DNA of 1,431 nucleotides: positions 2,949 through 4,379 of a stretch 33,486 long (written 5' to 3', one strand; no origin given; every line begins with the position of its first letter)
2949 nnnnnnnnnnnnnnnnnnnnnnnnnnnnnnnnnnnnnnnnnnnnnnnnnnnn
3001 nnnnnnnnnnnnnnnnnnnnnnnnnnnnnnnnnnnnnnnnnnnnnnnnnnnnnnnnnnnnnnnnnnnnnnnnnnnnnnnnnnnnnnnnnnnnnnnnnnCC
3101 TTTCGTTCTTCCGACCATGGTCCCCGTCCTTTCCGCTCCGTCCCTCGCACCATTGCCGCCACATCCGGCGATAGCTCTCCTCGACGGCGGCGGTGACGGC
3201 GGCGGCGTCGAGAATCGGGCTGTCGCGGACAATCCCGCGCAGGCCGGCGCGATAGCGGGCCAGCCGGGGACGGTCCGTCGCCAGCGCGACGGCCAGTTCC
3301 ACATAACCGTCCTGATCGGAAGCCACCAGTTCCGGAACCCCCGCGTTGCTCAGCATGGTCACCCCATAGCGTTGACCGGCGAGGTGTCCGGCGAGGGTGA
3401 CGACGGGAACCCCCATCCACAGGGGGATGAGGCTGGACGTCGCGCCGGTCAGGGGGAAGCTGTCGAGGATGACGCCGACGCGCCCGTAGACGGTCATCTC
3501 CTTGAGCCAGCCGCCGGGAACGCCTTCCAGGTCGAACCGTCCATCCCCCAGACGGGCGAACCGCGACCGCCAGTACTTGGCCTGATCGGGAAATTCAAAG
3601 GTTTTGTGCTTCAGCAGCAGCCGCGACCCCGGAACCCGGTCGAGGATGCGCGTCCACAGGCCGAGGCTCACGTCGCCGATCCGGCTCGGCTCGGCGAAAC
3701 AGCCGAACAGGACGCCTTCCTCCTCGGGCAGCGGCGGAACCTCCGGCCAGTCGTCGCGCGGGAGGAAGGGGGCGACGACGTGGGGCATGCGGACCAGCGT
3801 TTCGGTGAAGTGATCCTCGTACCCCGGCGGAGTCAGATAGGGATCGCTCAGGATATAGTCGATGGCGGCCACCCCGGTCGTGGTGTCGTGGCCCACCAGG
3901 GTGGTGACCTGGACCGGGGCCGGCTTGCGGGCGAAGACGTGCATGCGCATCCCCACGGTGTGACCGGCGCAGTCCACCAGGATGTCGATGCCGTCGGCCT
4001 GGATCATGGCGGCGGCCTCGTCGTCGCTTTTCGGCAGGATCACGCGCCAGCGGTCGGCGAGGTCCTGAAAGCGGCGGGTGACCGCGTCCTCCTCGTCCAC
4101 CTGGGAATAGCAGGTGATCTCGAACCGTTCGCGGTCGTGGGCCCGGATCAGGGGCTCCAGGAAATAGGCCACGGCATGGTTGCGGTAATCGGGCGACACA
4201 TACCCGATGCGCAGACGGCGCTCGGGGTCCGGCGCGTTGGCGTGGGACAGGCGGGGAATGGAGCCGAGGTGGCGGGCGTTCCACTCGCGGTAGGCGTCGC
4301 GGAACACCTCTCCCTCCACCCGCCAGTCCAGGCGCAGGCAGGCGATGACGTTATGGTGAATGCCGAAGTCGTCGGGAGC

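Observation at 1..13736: Six tandem TPR + GT41 (SPINDLY-type) glycosyltransferase paralogs in one translationally coupled operon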

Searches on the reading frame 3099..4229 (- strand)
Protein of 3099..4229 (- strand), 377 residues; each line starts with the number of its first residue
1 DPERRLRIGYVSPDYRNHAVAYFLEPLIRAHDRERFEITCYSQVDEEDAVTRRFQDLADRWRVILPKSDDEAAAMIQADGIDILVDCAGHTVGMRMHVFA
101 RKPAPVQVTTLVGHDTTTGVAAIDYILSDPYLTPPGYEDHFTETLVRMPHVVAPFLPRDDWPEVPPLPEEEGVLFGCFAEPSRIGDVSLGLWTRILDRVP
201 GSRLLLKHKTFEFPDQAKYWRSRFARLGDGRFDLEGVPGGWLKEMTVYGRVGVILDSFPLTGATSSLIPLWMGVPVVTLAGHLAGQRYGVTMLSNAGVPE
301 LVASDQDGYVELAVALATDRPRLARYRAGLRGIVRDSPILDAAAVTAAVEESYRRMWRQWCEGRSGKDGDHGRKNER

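Call 59: find_related_loci(query=A2, collection=metagenome_contigs, flank=10000)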
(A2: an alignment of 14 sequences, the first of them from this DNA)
Query A2 (377 aa) in metagenome_contigs; peptide patterns used: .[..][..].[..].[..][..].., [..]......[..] (x = any residue, [..] = any of these).
600 stretches matched a pattern (row limit reached: there are more); 576 encode a relative of the query (tblastn E <= 1e-3); the best 80 are kept; 80 distinct loci.
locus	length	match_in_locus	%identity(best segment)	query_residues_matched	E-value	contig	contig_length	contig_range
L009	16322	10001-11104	45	2-365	1e-101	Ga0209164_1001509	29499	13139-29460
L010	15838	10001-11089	44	4-363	1e-96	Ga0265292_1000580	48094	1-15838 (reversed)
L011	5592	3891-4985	44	4-364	4e-96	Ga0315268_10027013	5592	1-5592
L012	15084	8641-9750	47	1-366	4e-95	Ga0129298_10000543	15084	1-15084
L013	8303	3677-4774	43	1-362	1e-94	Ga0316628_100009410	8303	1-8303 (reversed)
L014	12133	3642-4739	46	1-363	2e-94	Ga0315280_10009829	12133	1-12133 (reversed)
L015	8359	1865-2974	44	1-366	4e-94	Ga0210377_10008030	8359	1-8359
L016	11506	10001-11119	42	4-377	6e-94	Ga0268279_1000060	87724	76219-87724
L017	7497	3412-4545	44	3-377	1e-93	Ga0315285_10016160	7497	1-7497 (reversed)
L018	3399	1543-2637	43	1-361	3e-94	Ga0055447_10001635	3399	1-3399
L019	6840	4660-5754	43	1-361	2e-92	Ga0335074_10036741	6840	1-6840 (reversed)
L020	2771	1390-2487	43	2-363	6e-94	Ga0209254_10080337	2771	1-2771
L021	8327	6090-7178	44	2-363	2e-91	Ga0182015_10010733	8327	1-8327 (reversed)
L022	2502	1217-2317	41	3-365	2e-94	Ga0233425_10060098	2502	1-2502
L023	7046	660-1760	45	1-364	4e-91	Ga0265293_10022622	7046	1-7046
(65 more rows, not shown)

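Call 83: search_protein_representatives(alignment_id=A3)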
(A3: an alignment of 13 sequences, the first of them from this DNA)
Query: 13 sequences, 367 profile positions. Proteins with E-value up to 0.001 (for the whole library): 46228; up to 1e-10: 36480; up to 1e-30: 23154. The best 150 are listed.
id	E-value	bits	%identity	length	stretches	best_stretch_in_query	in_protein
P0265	0.0e+00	2047.7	-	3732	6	6-363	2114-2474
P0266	0.0e+00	1695.2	-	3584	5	1-364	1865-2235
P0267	0.0e+00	1684.9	-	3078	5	6-363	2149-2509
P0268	0.0e+00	1657.0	-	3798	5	2-363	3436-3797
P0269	0.0e+00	1527.0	-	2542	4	2-365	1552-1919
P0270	0.0e+00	1448.4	-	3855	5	1-363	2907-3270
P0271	0.0e+00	1372.9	-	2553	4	2-363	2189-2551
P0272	0.0e+00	1348.1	-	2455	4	5-361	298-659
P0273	0.0e+00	1320.4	-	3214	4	3-364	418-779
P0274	0.0e+00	1311.6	-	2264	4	4-363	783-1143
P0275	0.0e+00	1268.2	-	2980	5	4-363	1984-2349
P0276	0.0e+00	1268.2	-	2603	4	2-361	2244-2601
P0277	0.0e+00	1242.7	-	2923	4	1-366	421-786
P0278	0.0e+00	1199.0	-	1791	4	1-364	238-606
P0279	0.0e+00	1197.6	-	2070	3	2-364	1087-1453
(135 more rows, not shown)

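Call 92: predict_structure(alignment_id=A3)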
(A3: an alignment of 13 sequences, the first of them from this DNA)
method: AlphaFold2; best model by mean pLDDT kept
length: 377 residues; sequences in the alignment: 13
mean_pLDDT: 90.2   pTM: 0.88
mean pLDDT of the five models: 90.2, 89.4, 89.2, 88.6, 85.4
residues with pLDDT >= 90: 271; 70-90: 82; 50-70: 15; < 50: 9
segments of 3 or more residues with pLDDT < 50: 369-377
pLDDT, mean of each block of 10 residues (from residue 1): 94 89 95 98 90 96 91 96 88 75 95 77 93 91 93 89 79 90 92 96 95 95 92 93 89 92 91 95 87 96 97 96 94 95 97 97 67 37
secondary structure, 60 per line:
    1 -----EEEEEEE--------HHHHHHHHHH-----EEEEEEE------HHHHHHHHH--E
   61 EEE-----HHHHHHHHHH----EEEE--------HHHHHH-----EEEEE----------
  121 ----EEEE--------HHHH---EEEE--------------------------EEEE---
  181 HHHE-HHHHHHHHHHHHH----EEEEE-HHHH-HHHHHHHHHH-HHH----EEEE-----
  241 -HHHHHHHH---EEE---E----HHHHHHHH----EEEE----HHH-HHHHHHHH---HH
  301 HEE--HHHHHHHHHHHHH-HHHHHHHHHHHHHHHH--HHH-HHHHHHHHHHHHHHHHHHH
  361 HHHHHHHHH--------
elements in order: E6-12 H21-30 E36-42 H49-57 E60-63 H69-78 E83-86 H95-100 E106-110 E125-128 H137-140 E144-147 E174-177 H186-198 E203-207 H209-212 H214-223 E232-235 H242-249 E253-255 H264-271 E276-279 H288-295 H306-318 H320-335 H342-369

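Call 94: fold_search(model_id=the predicted structure, library=pdb)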
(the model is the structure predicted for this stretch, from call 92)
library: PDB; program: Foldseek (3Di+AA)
matches with E <= 10: 1716; with E <= 0.001: 334
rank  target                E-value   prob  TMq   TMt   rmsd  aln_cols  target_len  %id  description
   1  8dth_B                3.1e-35  1.00  0.92  0.50   1.8       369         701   36  Cryo-EM structure of Arabidopsis SPY alternative conformation 2 (released 2023-03-08)
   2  8dtg_A                7.1e-35  1.00  0.91  0.44   1.9       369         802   36  Cryo-EM structure of Arabidopsis SPY alternative conformation 1 (released 2023-03-08)
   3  5djs_A                9.4e-35  1.00  0.89  0.65   2.2       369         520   41  Thermobaculum terrenum O-GlcNAc transferase mutant - K341M (released 2015-10-28)
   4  8dti_A                1.0e-34  1.00  0.91  0.55   1.9       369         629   36  Cryo-EM structure of Arabidopsis SPY in complex with GDP-fucose (released 2023-03-08)
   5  7y4i_A                4.6e-34  1.00  0.90  0.42   2.0       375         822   35  Crystal structure of SPINDLY in complex with GDP (released 2022-12-07)
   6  7y4i_B                5.1e-34  1.00  0.92  0.43   1.8       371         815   36  Crystal structure of SPINDLY in complex with GDP (released 2022-12-07)
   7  8dtf_A                9.0e-34  1.00  0.91  0.44   1.8       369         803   36  Cryo-EM structure of the full length Arabidopsis SPY with complete TPRs (released 2023-03-08)
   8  8dth_A                1.9e-33  1.00  0.91  0.48   1.8       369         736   35  Cryo-EM structure of Arabidopsis SPY alternative conformation 2 (released 2023-03-08)
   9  8dtg_B                2.0e-33  1.00  0.90  0.47   2.2       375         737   34  Cryo-EM structure of Arabidopsis SPY alternative conformation 1 (released 2023-03-08)
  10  5npr_A                1.6e-26  1.00  0.80  0.45   5.1       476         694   23  The human O-GlcNAc transferase in complex with a thiol-linked bisubstrate inhibitor (released 2018-05-16)
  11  5a01_A                4.0e-26  1.00  0.81  0.46   4.4       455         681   24  O-GlcNAc transferase from Drososphila melanogaster (released 2016-04-27)
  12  8fe7_A                4.3e-26  1.00  0.82  0.45   4.6       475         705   23  Crystal structure of human O-GlcNAc transferase (OGT) in complex with an exosite-binding peptide (SMG9) and UDP-GlcNAc (released 2023-08-09)
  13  2xgo_B                5.1e-26  1.00  0.84  0.60   2.7       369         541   24  XcOGT in complex with UDP-S-GlcNAc (released 2010-08-25)
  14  5c1d_A                6.0e-26  1.00  0.82  0.46   5.0       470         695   23  Human OGT in complex with UDP-5S-GlcNAc and substrate peptide (RB2L) (released 2015-08-05)
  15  4xif_A                9.9e-26  1.00  0.82  0.45   4.9       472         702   22  Human OGT in complex with UDP-5S-GlcNAc and substrate peptide (keratin-7) (released 2015-08-05)
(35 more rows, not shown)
